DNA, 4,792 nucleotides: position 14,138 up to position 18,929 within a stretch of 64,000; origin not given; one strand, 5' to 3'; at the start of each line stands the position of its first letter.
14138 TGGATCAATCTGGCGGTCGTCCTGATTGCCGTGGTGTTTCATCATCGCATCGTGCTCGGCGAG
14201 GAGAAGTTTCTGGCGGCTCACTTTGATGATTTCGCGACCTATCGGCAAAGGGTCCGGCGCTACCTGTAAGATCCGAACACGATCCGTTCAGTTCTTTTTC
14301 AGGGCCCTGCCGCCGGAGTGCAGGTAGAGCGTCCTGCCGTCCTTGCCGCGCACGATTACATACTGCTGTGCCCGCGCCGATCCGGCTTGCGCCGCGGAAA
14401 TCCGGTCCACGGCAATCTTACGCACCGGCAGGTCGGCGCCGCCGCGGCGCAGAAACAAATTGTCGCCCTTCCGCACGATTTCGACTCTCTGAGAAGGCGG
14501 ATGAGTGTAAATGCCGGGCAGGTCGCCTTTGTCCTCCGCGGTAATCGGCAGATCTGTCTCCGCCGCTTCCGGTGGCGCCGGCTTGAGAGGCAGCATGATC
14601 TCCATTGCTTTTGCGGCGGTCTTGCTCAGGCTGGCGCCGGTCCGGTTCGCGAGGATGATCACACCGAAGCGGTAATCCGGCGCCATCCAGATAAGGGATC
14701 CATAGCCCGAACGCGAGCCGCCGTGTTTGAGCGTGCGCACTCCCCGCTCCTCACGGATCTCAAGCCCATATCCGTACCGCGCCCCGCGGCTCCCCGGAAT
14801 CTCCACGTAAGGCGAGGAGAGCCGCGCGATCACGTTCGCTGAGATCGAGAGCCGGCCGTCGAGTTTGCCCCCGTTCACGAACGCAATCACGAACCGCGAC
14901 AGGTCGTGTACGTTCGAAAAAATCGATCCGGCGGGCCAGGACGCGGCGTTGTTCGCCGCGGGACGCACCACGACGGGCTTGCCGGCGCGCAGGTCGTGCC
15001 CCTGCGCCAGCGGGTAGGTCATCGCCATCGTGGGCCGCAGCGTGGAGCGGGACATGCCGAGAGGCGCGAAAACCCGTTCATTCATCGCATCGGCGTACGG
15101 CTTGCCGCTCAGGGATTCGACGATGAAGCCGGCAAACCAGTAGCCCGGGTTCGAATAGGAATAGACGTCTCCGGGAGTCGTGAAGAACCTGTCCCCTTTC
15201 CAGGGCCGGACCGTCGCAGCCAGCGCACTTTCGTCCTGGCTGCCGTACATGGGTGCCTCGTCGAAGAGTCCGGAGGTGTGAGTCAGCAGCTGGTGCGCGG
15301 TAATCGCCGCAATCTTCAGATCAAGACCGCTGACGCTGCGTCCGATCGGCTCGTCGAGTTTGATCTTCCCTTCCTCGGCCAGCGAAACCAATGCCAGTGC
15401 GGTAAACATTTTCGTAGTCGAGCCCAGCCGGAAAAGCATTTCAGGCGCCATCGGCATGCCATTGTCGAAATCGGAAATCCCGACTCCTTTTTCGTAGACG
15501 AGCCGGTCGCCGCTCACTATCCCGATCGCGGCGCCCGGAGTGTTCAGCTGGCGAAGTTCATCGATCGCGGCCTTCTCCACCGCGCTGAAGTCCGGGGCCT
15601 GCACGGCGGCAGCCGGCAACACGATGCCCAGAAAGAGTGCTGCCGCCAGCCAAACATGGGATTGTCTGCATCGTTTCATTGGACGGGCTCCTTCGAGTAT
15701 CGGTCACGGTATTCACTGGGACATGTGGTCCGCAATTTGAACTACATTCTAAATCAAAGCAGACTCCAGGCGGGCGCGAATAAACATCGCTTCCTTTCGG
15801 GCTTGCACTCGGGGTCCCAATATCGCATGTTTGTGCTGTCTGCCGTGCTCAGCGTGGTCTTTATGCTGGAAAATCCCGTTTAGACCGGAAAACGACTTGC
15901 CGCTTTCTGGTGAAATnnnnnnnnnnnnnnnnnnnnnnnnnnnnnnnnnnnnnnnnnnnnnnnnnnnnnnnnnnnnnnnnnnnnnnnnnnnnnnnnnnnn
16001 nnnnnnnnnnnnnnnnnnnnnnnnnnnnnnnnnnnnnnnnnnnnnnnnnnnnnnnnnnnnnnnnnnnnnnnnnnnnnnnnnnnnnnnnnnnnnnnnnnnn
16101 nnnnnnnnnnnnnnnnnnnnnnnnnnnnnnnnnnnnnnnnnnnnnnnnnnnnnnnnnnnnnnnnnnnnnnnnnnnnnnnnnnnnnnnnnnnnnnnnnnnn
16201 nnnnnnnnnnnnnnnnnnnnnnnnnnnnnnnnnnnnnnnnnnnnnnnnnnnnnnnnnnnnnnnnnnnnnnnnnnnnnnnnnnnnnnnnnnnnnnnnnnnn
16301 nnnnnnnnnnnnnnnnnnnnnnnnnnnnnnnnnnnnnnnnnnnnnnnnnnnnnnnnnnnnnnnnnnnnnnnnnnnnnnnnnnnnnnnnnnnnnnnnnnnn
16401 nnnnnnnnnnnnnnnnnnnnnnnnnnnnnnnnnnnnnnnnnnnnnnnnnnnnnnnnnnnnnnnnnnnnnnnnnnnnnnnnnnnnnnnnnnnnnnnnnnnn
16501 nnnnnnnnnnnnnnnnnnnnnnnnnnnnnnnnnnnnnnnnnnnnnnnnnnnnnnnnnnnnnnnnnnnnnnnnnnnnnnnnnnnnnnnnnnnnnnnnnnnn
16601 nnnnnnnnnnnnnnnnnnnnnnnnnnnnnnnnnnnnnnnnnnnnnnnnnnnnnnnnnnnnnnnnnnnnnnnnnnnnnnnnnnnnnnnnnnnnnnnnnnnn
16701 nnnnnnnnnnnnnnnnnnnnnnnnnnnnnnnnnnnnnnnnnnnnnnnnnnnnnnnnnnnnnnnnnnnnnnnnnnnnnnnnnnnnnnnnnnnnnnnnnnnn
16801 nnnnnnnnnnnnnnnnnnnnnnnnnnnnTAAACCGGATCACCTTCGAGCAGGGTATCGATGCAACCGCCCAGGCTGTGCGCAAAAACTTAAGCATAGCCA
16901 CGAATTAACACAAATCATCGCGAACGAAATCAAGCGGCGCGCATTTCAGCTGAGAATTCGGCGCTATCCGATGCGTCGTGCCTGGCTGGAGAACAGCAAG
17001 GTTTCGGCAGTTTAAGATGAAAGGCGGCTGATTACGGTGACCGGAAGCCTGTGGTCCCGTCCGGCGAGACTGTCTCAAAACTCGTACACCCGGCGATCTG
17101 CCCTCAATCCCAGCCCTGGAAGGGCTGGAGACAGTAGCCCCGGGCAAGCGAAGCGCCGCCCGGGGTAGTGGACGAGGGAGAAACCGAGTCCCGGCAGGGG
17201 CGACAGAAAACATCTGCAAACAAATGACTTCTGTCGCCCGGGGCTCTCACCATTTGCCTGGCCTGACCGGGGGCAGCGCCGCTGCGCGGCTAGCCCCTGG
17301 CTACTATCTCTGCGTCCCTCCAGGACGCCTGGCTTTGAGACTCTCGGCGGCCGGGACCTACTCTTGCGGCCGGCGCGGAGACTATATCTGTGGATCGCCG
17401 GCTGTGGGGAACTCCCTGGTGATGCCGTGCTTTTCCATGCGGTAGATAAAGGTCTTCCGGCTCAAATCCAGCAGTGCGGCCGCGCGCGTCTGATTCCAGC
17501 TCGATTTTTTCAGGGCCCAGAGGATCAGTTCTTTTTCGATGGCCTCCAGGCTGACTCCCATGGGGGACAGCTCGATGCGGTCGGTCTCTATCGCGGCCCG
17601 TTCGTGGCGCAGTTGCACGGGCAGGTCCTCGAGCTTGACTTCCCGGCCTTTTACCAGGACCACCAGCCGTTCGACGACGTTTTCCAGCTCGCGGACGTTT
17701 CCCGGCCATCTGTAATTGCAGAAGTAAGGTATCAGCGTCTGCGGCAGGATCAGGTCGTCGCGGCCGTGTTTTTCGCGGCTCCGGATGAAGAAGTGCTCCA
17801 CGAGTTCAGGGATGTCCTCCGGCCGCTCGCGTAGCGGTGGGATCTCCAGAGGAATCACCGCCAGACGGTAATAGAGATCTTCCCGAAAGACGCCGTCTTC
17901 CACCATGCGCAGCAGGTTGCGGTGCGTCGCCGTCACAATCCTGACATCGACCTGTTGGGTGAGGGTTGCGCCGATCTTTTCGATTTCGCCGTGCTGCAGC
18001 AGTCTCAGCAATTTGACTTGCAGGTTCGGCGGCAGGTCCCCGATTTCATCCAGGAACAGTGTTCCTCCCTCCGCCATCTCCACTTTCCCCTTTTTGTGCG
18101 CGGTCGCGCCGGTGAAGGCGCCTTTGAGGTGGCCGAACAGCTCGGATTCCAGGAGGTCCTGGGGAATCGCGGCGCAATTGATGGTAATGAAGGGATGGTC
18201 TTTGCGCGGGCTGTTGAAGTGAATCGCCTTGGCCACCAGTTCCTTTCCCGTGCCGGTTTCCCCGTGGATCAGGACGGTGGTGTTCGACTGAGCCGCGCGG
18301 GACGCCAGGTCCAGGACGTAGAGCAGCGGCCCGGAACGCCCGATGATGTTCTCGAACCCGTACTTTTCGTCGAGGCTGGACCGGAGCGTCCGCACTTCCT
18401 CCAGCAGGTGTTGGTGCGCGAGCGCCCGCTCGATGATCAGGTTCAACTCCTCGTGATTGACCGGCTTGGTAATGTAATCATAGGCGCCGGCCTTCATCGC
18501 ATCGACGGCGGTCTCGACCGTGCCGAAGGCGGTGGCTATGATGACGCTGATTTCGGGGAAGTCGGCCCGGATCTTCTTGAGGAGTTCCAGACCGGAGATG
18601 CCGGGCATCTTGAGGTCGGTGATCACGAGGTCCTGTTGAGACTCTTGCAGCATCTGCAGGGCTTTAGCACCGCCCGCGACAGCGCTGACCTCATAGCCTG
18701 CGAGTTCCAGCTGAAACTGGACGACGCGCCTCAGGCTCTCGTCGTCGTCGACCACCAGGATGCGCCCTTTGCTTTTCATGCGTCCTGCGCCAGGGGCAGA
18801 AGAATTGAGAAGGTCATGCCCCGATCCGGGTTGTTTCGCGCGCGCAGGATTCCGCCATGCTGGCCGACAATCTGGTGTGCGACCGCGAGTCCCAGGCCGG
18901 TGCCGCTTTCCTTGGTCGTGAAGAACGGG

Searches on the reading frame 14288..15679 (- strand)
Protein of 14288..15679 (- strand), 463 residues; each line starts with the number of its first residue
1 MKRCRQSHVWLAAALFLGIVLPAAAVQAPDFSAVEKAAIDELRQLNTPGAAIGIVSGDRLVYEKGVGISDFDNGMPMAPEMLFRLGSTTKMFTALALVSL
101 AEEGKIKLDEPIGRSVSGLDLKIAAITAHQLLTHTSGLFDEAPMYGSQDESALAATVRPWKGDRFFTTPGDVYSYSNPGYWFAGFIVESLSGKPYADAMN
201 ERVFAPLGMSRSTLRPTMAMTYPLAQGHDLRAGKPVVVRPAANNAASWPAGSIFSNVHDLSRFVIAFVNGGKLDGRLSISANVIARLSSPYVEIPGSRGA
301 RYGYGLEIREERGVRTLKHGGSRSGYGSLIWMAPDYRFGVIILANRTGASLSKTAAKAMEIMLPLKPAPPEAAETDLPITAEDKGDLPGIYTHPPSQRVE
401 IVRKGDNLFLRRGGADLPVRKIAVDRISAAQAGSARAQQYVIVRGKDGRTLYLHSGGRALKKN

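Call 36: search_protein_families(library=pfam, proteins=[window:14288-15679:-], max_evalue=0.00001)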
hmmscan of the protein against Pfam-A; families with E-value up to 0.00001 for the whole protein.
window:14288-15679:- (463 aa): 1 family
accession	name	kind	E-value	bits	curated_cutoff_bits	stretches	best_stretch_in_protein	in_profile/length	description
PF00144.29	Beta-lactamase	-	1.3e-64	218.9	27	1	40-349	6-313/329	Beta-lactamase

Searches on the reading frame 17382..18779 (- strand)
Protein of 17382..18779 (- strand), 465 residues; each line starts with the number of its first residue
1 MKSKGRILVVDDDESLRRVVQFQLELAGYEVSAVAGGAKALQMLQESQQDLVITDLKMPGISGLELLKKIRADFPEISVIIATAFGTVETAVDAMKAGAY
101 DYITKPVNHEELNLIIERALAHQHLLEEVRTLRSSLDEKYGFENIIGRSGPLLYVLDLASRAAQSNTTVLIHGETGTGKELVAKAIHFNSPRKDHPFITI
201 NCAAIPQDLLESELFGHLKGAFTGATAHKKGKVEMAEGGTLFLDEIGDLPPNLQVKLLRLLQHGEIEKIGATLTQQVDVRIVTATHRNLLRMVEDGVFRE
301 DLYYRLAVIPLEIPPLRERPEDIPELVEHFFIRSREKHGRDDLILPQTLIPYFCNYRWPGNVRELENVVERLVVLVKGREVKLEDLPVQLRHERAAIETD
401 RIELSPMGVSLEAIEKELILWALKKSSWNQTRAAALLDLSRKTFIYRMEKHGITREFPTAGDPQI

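Call 36: search_protein_families(library=pfam, proteins=[window:17382-18779:-], max_evalue=0.00001)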
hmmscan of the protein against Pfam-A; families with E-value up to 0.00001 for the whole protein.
window:17382-18779:- (465 aa): 6 families
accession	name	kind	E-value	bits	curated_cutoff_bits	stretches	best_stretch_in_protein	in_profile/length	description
PF00158.32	Sigma54_activat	-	1.6e-70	236.6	20.2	1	145-311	1-167/168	Sigma-54 interaction domain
PF00072.30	Response_reg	-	1.1e-31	109.7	30.2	1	7-116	1-110/111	Response regulator receiver domain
PF25601.1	AAA_lid_14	-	1.4e-23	83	27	1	317-396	1-80/87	AAA+ ATPase lid domain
PF14532.12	Sigma54_activ_2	-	2e-23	83.6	25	1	161-316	16-138/138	Sigma-54 interaction domain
PF02954.25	HTH_8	-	3.6e-12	46.3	22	1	410-450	1-41/42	Bacterial regulatory protein, Fis family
PF07728.20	AAA_5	-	1.3e-07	32.1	22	1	169-267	2-96/139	AAA domain (dynein-related subfamily)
